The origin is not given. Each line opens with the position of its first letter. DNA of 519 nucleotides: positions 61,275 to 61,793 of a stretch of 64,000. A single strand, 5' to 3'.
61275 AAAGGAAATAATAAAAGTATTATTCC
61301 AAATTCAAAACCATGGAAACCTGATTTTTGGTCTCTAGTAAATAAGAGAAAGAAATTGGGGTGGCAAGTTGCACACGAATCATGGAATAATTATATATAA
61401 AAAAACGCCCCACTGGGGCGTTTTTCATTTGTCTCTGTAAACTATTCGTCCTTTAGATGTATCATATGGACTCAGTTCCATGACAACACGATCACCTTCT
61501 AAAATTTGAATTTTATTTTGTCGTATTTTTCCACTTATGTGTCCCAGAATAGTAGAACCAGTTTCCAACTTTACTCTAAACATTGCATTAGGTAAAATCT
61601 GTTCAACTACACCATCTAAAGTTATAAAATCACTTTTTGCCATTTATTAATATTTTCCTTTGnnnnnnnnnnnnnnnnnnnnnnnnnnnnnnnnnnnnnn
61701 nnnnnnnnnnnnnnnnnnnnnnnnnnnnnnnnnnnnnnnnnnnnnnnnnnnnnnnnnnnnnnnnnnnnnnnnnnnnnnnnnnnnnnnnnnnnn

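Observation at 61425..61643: Phage-encoded translation initiation factor IF-1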

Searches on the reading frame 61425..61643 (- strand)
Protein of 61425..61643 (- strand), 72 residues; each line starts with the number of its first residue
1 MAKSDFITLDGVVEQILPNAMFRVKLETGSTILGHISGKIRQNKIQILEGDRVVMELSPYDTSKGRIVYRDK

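Call 3: search_protein_families(library=pfam, proteins=[window:61425-61643:-], max_evalue=0.01)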
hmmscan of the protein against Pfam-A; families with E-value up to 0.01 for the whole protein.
window:61425-61643:- (72 aa): 2 families
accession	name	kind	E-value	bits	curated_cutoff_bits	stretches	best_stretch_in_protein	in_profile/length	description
PF01176.25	eIF-1a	-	1.2e-25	89.3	30.2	1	8-70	2-64/64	Translation initiation factor 1A / IF-1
PF16745.11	RsgA_N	-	0.0024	18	27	1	22-58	12-47/54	RsgA N-terminal domain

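Call 4: search_protein_families(library=ncbifam, proteins=[window:61425-61643:-], max_evalue=0.01)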
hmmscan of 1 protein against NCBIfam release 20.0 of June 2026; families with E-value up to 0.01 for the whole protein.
window:61425-61643:- (72 aa): 7 families
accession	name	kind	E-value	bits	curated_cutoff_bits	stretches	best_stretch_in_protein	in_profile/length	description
TIGR00008.1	infA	equivalog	1.7e-29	101.6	61.15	1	3-70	1-68/69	translation initiation factor IF-1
TIGR00523.1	eIF-1A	equivalog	1.9e-08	34.3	102.9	1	10-70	22-81/98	translation initiation factor eIF-1A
NF003084.0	PRK04012.1-3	subfamily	4.5e-06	26.5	91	1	9-70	24-85/104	translation initiation factor IF-1A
NF003082.0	PRK04012.1-1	equivalog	4.6e-05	23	108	1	12-70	26-83/110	translation initiation factor aIF-1A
NF003086.0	PRK04012.2-2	equivalog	0.00012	21.9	202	1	9-70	27-88/116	translation initiation factor IF-1A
NF003085.0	PRK04012.1-5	subfamily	0.00014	21.7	92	1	11-70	34-92/108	translation initiation factor IF-1A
NF003083.0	PRK04012.1-2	subfamily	0.0025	17.6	130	1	12-70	21-78/94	translation initiation factor aIF-1A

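Call 5: search_solved_structures(query=window:61425-61643:-, show_alignments=3)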
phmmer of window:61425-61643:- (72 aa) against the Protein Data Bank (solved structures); distinct sequences matched with E-value up to 0.001: 13.
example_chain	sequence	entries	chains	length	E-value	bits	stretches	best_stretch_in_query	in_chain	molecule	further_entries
6c00_A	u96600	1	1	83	1.5e-24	88.4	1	1-72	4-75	Translation initiation factor IF-1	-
2n8n_A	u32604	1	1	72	5.7e-24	86.5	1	1-72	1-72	Translation initiation factor IF-1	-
9fco_I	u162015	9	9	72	3.5e-23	84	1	1-71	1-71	Translation initiation factor IF-1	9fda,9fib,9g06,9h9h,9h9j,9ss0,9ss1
3i4o_A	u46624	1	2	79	1.2e-22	82.3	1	2-72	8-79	Translation initiation factor IF-1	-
2n3s_A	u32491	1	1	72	1.2e-22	82.3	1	1-72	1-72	Translation initiation factor IF-1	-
1ah9_A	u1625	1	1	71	1.6e-22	82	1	2-71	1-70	INITIATION FACTOR 1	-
5lmn_W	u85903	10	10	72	4.7e-22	80.5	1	3-70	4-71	Translation initiation factor IF-1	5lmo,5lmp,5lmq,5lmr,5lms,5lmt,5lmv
1hr0_W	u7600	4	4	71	6.4e-22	80.1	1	4-70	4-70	TRANSLATION INITIATION FACTOR | translation Initiation Factor 1 | Translation initiation factor IF-1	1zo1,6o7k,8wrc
2n78_A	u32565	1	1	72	6.7e-22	80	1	1-71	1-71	Translation initiation factor IF-1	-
4ql5_A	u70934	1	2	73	9.1e-22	79.6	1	1-72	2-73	Translation initiation factor IF-1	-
9dcn_A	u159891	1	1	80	2.3e-19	72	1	1-71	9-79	Translation initiation factor IF-1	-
2nch_A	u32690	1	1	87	1.1e-14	57.3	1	7-70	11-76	Translation initiation factor IF-1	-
1jt8_A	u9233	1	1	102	0.00027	24.5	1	9-60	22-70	PROBABLE TRANSLATION INITIATION FACTOR 1A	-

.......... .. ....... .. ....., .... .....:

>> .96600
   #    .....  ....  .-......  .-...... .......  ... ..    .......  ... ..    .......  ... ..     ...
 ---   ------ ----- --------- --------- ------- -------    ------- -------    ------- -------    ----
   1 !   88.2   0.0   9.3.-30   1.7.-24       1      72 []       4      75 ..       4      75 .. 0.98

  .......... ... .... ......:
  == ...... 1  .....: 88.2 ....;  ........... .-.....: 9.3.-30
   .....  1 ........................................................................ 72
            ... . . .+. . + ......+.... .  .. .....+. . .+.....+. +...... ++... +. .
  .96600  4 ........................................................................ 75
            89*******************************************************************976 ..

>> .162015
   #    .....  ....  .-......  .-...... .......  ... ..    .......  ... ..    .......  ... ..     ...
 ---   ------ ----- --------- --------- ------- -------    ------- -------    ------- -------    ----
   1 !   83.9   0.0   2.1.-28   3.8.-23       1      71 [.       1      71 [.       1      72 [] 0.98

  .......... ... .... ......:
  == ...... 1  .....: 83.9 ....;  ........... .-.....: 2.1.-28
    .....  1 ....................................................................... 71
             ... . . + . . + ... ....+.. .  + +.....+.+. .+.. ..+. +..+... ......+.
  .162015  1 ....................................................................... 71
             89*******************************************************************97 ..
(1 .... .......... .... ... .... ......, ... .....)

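Call 9: search_dna_similar(query=window:61425-61643:-, collection=phages, mode=protein, max_rows=40, max_evalue=0.001)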
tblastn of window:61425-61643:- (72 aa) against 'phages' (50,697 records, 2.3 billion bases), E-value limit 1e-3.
Records with a match: 36; places in all: 36; records where one place covers at least 80% of the query: 35.
Best place of each record, by identity: 60-80% 2; <60% 34.
By first word of the organism name: Prevotella 15; Bacteroides 6; Bacteriophage 4; Listeria 4; uncultured 2; Acinetobacter 2; Staphylococcus 1; Sinorhizobium 1; Enterococcus 1.
By host as written in the record: Prevotella sp. 15; - 8; Listeria monocytogenes 4; Staphylococcus aureus 1; Sinohrizobium meliloti NRRL L-50 1; Enterococcus faecalis 1; Bacteroides thetaiotaomicron VPI-5487 1; Bacteroides thetaiotaomicron VPI-5488 1; and 4 more.
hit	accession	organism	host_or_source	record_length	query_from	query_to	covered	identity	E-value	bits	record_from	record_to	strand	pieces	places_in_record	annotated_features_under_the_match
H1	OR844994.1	Staphylococcus phage SA 1306 Kay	Staphylococcus aureus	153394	1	72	100%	61.1%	1e-22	94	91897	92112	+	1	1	record has no annotation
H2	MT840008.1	Bacteriophage sp.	human fecal samples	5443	1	72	100%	59.7%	5e-23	96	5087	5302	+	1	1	record has no annotation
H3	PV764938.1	Sinorhizobium phage Phosso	Sinohrizobium meliloti NRRL L-50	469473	1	72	100%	58.3%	2e-21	91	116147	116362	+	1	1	translation initiation factor IF-1 | hypothetical protein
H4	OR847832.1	Listeria phage LM 4-11-1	Listeria monocytogenes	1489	1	72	100%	58.3%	2e-21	91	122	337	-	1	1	record has no annotation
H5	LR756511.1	uncultured phage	metagenomic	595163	1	72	100%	56.9%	2e-20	88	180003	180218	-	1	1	record has no annotation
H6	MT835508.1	Bacteriophage sp.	human fecal samples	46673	1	72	100%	55.6%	3e-21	90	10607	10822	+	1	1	record has no annotation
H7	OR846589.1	Enterococcus phage Efs 1-1-1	Enterococcus faecalis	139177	1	72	100%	55.6%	3e-20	87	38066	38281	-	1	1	record has no annotation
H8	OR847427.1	Listeria phage LM 4-11-1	Listeria monocytogenes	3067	1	72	100%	55.6%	5e-20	87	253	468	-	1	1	record has no annotation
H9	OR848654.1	Listeria phage LM 4-14-1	Listeria monocytogenes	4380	1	72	100%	55.6%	5e-20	87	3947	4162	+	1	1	record has no annotation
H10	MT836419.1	Bacteriophage sp.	human fecal samples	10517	1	72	100%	54.2%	4e-20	87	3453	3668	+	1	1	record has no annotation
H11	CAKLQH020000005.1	Acinetobacter phage MD-2021a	not known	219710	3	72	97%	52.9%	1e-19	86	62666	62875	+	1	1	infA: translation initiation factor IF-1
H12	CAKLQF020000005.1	Acinetobacter phage MD-2021a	not known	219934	3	72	97%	52.9%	1e-19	86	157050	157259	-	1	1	infA: translation initiation factor IF-1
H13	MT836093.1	Bacteriophage sp.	human fecal samples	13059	3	72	97%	51.4%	5e-18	81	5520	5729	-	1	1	record has no annotation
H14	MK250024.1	Prevotella phage Lak-B5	Prevotella sp.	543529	1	72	100%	45.8%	3e-15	73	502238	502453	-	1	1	record has no annotation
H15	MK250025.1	Prevotella phage Lak-B6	Prevotella sp.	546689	1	72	100%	45.8%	3e-15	73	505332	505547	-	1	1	record has no annotation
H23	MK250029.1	Prevotella phage Lak-C1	Prevotella sp.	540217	1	72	100%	44.4%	4e-15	73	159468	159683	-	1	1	record has no annotation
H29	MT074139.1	Bacteroides phage DAC19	Bacteroides thetaiotaomicron VPI-5487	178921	3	70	94%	44.1%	1e-8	54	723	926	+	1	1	hypothetical protein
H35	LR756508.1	uncultured phage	metagenomic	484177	4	70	93%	41.8%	9e-12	64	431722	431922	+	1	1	record has no annotation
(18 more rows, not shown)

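Call 10: search_protein_families(library=phrogs, proteins=[window:61425-61643:-], max_evalue=0.00001)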
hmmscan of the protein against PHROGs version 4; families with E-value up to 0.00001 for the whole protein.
window:61425-61643:- (72 aa): 1 family
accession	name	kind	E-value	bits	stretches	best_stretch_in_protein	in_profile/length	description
phrog_30201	-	unknown function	1.1e-28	99.9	1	1-72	1-72/88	-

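Call 13: find_homologous_proteins(query=window:61425-61643:-, max_evalue=1e-10)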
Query window:61425-61643:- (72 aa): 2091 proteins with E <= 1e-10 among 2108 candidates; the best 120 are listed.
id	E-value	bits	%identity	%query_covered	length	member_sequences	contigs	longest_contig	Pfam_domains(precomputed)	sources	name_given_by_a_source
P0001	1.4e-38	147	100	100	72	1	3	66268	PF01176.26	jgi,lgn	jgi:translation initiation factor IF-1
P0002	7.6e-38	145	97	100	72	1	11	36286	PF01176.26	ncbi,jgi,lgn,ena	jgi:translation initiation factor IF-1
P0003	1.1e-37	144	99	100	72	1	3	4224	PF01176.26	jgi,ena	jgi:translation initiation factor IF-1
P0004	1.5e-37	144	97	100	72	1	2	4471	PF01176.26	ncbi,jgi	jgi:translation initiation factor IF-1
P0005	4.0e-37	142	96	100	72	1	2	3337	PF01176.26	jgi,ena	-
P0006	2.5e-32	127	83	100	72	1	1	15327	PF01176.26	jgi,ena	jgi:translation initiation factor IF-1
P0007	3.6e-32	127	81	100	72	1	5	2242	PF01176.26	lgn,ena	-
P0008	5.1e-32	126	81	100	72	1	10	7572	PF01176.26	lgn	-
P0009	7.0e-32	126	86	100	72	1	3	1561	PF01176.26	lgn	-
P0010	9.7e-32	125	88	100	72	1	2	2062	PF01176.26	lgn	-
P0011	9.9e-32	125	79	100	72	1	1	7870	PF01176.26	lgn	-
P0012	1.4e-31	125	81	100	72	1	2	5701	PF01176.26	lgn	-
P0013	1.4e-31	125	79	100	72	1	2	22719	PF01176.26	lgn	-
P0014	1.7e-31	125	81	100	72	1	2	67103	PF01176.26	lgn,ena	-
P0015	2.6e-31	124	82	100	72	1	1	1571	PF01176.26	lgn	-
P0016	2.7e-31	124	85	100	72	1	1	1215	PF01176.26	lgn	-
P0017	3.6e-31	124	82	100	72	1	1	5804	PF01176.26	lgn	-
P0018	3.7e-31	123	79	100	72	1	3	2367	PF01176.26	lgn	-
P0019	5.1e-31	123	81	100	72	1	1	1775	PF01176.26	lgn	-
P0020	9.7e-31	122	81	100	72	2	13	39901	PF01176.26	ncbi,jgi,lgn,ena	jgi:translation initiation factor IF-1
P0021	1.0e-30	122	83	100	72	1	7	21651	PF01176.26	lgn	-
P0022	1.0e-30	122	86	100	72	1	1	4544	PF01176.26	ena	-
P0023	1.4e-30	122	79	100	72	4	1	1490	PF01176.26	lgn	-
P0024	2.5e-30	121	79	100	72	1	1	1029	PF01176.26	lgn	-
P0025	2.5e-30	121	82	100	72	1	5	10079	PF01176.26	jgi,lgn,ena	jgi:translation initiation factor IF-1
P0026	2.7e-30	121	79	100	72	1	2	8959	PF01176.26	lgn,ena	-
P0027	3.8e-30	120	78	100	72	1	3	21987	PF01176.26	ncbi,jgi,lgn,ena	jgi:translation initiation factor IF-1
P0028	4.9e-30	120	81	100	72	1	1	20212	PF01176.26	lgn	-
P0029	5.3e-30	120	79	100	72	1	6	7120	PF01176.26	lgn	-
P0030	5.4e-30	120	79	100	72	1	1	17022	PF01176.26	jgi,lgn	jgi:translation initiation factor IF-1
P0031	7.2e-30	119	79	100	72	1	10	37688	PF01176.26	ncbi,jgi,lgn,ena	jgi:translation initiation factor IF-1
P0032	7.2e-30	119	79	100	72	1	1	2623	PF01176.26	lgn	-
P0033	8.6e-30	119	58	83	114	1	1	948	PF16745.12,PF01176.26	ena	-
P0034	9.2e-30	119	79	100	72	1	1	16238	PF01176.26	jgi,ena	jgi:translation initiation factor IF-1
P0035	9.4e-30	119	76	100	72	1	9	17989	PF01176.26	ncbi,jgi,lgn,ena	jgi:translation initiation factor IF-1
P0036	9.8e-30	119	81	100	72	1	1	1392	PF01176.26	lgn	-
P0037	1.3e-29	119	79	100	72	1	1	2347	PF01176.26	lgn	-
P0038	1.3e-29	119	78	100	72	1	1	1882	PF01176.26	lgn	-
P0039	1.5e-29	118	81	100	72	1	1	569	PF01176.26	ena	-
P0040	1.7e-29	118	78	100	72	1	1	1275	PF01176.26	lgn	-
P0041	1.7e-29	118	78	100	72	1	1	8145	PF01176.26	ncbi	-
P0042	2.0e-29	118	78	100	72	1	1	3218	PF01176.26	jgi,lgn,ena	-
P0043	2.0e-29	118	78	100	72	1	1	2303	PF01176.26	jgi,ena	-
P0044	2.0e-29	118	78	100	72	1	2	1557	PF01176.26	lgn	-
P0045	2.0e-29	118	78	100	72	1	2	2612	PF01176.26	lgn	-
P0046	2.0e-29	118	81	100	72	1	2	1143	PF01176.26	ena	-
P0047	2.5e-29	118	81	100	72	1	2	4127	PF01176.26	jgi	jgi:translation initiation factor IF-1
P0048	2.6e-29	118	76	100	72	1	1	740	PF01176.26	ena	-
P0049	2.9e-29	118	75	100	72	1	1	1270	PF01176.26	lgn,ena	-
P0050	2.9e-29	118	76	100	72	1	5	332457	PF01176.26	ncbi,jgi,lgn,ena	jgi:translation initiation factor IF-1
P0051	2.9e-29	118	81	100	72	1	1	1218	PF01176.26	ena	-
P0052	3.8e-29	117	78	100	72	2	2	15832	PF01176.26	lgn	-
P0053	3.9e-29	117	78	100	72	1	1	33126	PF01176.26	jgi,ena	-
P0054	3.9e-29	117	78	100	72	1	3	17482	PF01176.26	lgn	-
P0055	4.0e-29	117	81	100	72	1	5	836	PF01176.26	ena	-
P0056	4.9e-29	117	78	100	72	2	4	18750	PF01176.26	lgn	-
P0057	5.4e-29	117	78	100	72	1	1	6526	PF01176.26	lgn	-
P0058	5.5e-29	117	81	100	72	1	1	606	PF01176.26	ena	-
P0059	5.6e-29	117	79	100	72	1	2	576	PF01176.26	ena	-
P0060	7.1e-29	116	78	100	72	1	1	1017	PF01176.26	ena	-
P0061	7.6e-29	116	76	100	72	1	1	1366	PF01176.26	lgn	-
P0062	1.1e-28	116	75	100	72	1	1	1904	PF01176.26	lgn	-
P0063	1.1e-28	116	79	100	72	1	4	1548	PF01176.26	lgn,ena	-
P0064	1.1e-28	116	79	100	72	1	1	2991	PF01176.26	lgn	-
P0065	1.1e-28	116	79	100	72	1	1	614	PF01176.26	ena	-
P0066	1.1e-28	116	76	100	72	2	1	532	PF01176.26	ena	-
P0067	1.4e-28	115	75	100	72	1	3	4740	PF01176.26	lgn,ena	-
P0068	1.5e-28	115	76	100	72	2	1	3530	PF01176.26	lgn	-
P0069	1.5e-28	115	79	100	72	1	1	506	PF01176.26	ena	-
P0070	1.8e-28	115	78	100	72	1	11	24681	PF01176.26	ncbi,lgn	-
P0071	1.9e-28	115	78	100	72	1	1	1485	PF01176.26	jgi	jgi:translation initiation factor IF-1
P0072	1.9e-28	115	76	100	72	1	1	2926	PF01176.26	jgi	-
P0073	1.9e-28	115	74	100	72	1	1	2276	PF01176.26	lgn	-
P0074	2.0e-28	115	78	100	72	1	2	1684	PF01176.26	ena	-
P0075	2.6e-28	115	78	100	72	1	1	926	PF01176.26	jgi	jgi:translation initiation factor IF-1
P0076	3.0e-28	114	78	100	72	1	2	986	PF01176.26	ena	-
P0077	3.2e-28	114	76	100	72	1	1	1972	PF01176.26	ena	-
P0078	3.2e-28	114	78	100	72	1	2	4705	PF01176.26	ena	-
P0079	4.1e-28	114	76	100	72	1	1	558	PF01176.26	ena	-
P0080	4.5e-28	114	75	100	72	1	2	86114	PF01176.26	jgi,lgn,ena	jgi:translation initiation factor IF-1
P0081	4.8e-28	114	78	100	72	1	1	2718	PF01176.26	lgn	-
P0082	4.8e-28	114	76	100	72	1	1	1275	PF01176.26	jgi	jgi:translation initiation factor IF-1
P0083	4.8e-28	114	79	100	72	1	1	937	PF01176.26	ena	-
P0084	4.8e-28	114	76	100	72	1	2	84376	PF01176.26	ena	-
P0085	5.6e-28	113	76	100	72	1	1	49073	PF01176.26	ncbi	-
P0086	5.8e-28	113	72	100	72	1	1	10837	PF01176.26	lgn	-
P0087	6.3e-28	113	79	100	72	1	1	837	PF01176.26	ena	-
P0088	6.5e-28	113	75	100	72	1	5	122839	PF01176.26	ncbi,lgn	-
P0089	6.7e-28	113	76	100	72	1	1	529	PF01176.26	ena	-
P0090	7.6e-28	113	76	100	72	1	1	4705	PF01176.26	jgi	jgi:translation initiation factor IF-1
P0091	8.1e-28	113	71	100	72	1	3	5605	PF01176.26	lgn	-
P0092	9.4e-28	113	76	100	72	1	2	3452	PF01176.26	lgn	-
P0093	1.0e-27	113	75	100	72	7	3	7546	PF01176.26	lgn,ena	-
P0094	1.1e-27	113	74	100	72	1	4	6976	PF01176.26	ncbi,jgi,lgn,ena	jgi:translation initiation factor IF-1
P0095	1.2e-27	112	78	100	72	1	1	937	PF01176.26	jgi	jgi:translation initiation factor IF-1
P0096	1.3e-27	112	78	100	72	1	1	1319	PF01176.26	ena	-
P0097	1.4e-27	112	75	100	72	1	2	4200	PF01176.26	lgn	-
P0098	1.4e-27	112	72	100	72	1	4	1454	PF01176.26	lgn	-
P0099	1.5e-27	112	72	100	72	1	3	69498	PF01176.26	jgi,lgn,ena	jgi:translation initiation factor IF-1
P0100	1.8e-27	112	75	100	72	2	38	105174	PF01176.26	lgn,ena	-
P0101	1.8e-27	112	76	100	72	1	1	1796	PF01176.26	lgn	-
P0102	1.8e-27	112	78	100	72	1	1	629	PF01176.26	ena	-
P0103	1.9e-27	112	75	100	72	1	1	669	PF01176.26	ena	-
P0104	2.2e-27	112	76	100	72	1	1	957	PF01176.26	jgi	jgi:translation initiation factor IF-1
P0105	2.3e-27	111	75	100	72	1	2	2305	PF01176.26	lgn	-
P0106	2.3e-27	111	74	100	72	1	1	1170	PF01176.26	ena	-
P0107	2.4e-27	111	78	100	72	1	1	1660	PF01176.26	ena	-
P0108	2.4e-27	111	76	100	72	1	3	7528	PF01176.26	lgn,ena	-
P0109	2.4e-27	111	72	100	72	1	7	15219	PF01176.26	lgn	-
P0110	2.8e-27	111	78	100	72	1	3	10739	PF01176.26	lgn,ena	-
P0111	2.8e-27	111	76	100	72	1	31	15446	PF01176.26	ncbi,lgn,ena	-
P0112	3.0e-27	111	79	93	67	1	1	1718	PF01176.26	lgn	-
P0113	3.0e-27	111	82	93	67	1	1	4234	PF01176.26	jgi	jgi:translation initiation factor IF-1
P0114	3.0e-27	111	74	100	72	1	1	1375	PF01176.26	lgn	-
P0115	3.5e-27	111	78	100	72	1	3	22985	PF01176.26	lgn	-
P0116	3.6e-27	111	76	100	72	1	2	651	PF01176.26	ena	-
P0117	3.7e-27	111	69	100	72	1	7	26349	PF01176.26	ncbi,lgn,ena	-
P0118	3.7e-27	111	75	100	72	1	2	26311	PF01176.26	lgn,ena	-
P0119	4.0e-27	111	72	100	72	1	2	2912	PF01176.26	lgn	-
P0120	4.4e-27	111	73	99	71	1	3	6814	PF01176.26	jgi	-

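Call 15: find_encoding_contigs(protein=P0014, flank=8000, max_places=3)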
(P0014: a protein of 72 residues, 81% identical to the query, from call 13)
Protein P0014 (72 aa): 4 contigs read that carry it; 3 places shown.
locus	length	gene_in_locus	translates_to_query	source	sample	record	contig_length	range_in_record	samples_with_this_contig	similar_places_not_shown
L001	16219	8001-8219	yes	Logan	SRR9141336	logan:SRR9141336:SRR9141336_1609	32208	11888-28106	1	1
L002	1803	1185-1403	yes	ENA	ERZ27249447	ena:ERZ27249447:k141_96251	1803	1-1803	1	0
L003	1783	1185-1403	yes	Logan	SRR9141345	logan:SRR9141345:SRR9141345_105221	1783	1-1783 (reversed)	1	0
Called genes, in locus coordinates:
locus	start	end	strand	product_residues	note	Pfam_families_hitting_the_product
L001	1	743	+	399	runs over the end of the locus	-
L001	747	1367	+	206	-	PF13578:Methyltransf_24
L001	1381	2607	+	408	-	PF03721:UDPG_MGDP_dh_N, PF00984:UDPG_MGDP_dh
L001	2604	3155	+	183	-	-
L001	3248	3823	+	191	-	PF07486:Hydrolase_2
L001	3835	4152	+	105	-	-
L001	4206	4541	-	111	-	-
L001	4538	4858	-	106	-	PF01521:Fe-S_biosyn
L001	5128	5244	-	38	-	PF01592:NifU_N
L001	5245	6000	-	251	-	-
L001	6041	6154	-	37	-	-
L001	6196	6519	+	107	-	PF01521:Fe-S_biosyn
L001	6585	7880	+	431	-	PF01068:DNA_ligase_A_M, PF04679:DNA_ligase_A_C (faint), PF14743:DNA_ligase_OB_2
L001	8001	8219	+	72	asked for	PF01176:eIF-1a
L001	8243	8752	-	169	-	PF01844:HNH, PF14279:HNH_5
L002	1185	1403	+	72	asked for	PF01176:eIF-1a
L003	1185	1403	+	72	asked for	PF01176:eIF-1a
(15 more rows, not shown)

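Call 16: find_encoding_contigs(protein=P0050, flank=6000, max_places=2)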
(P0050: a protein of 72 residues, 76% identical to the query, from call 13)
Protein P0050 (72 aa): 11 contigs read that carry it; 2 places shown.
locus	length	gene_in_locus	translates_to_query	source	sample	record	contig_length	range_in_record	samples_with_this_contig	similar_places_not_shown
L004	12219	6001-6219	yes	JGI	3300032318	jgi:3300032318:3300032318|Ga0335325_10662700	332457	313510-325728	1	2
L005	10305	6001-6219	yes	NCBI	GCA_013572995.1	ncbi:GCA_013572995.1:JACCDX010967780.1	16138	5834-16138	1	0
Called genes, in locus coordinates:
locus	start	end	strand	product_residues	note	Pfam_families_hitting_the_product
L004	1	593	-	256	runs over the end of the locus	-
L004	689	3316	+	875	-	-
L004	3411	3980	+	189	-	PF07486:Hydrolase_2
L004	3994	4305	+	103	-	-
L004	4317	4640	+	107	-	PF01521:Fe-S_biosyn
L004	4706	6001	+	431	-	PF01068:DNA_ligase_A_M, PF04679:DNA_ligase_A_C (faint), PF14743:DNA_ligase_OB_2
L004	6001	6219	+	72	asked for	PF01176:eIF-1a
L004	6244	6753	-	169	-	PF01844:HNH, PF14279:HNH_5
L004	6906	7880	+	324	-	PF01391:Collagen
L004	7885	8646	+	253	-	PF13385:Laminin_G_3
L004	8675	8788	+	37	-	-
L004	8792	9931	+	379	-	-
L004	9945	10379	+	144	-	-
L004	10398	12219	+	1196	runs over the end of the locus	-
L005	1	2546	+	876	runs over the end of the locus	-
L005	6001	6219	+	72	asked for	PF01176:eIF-1a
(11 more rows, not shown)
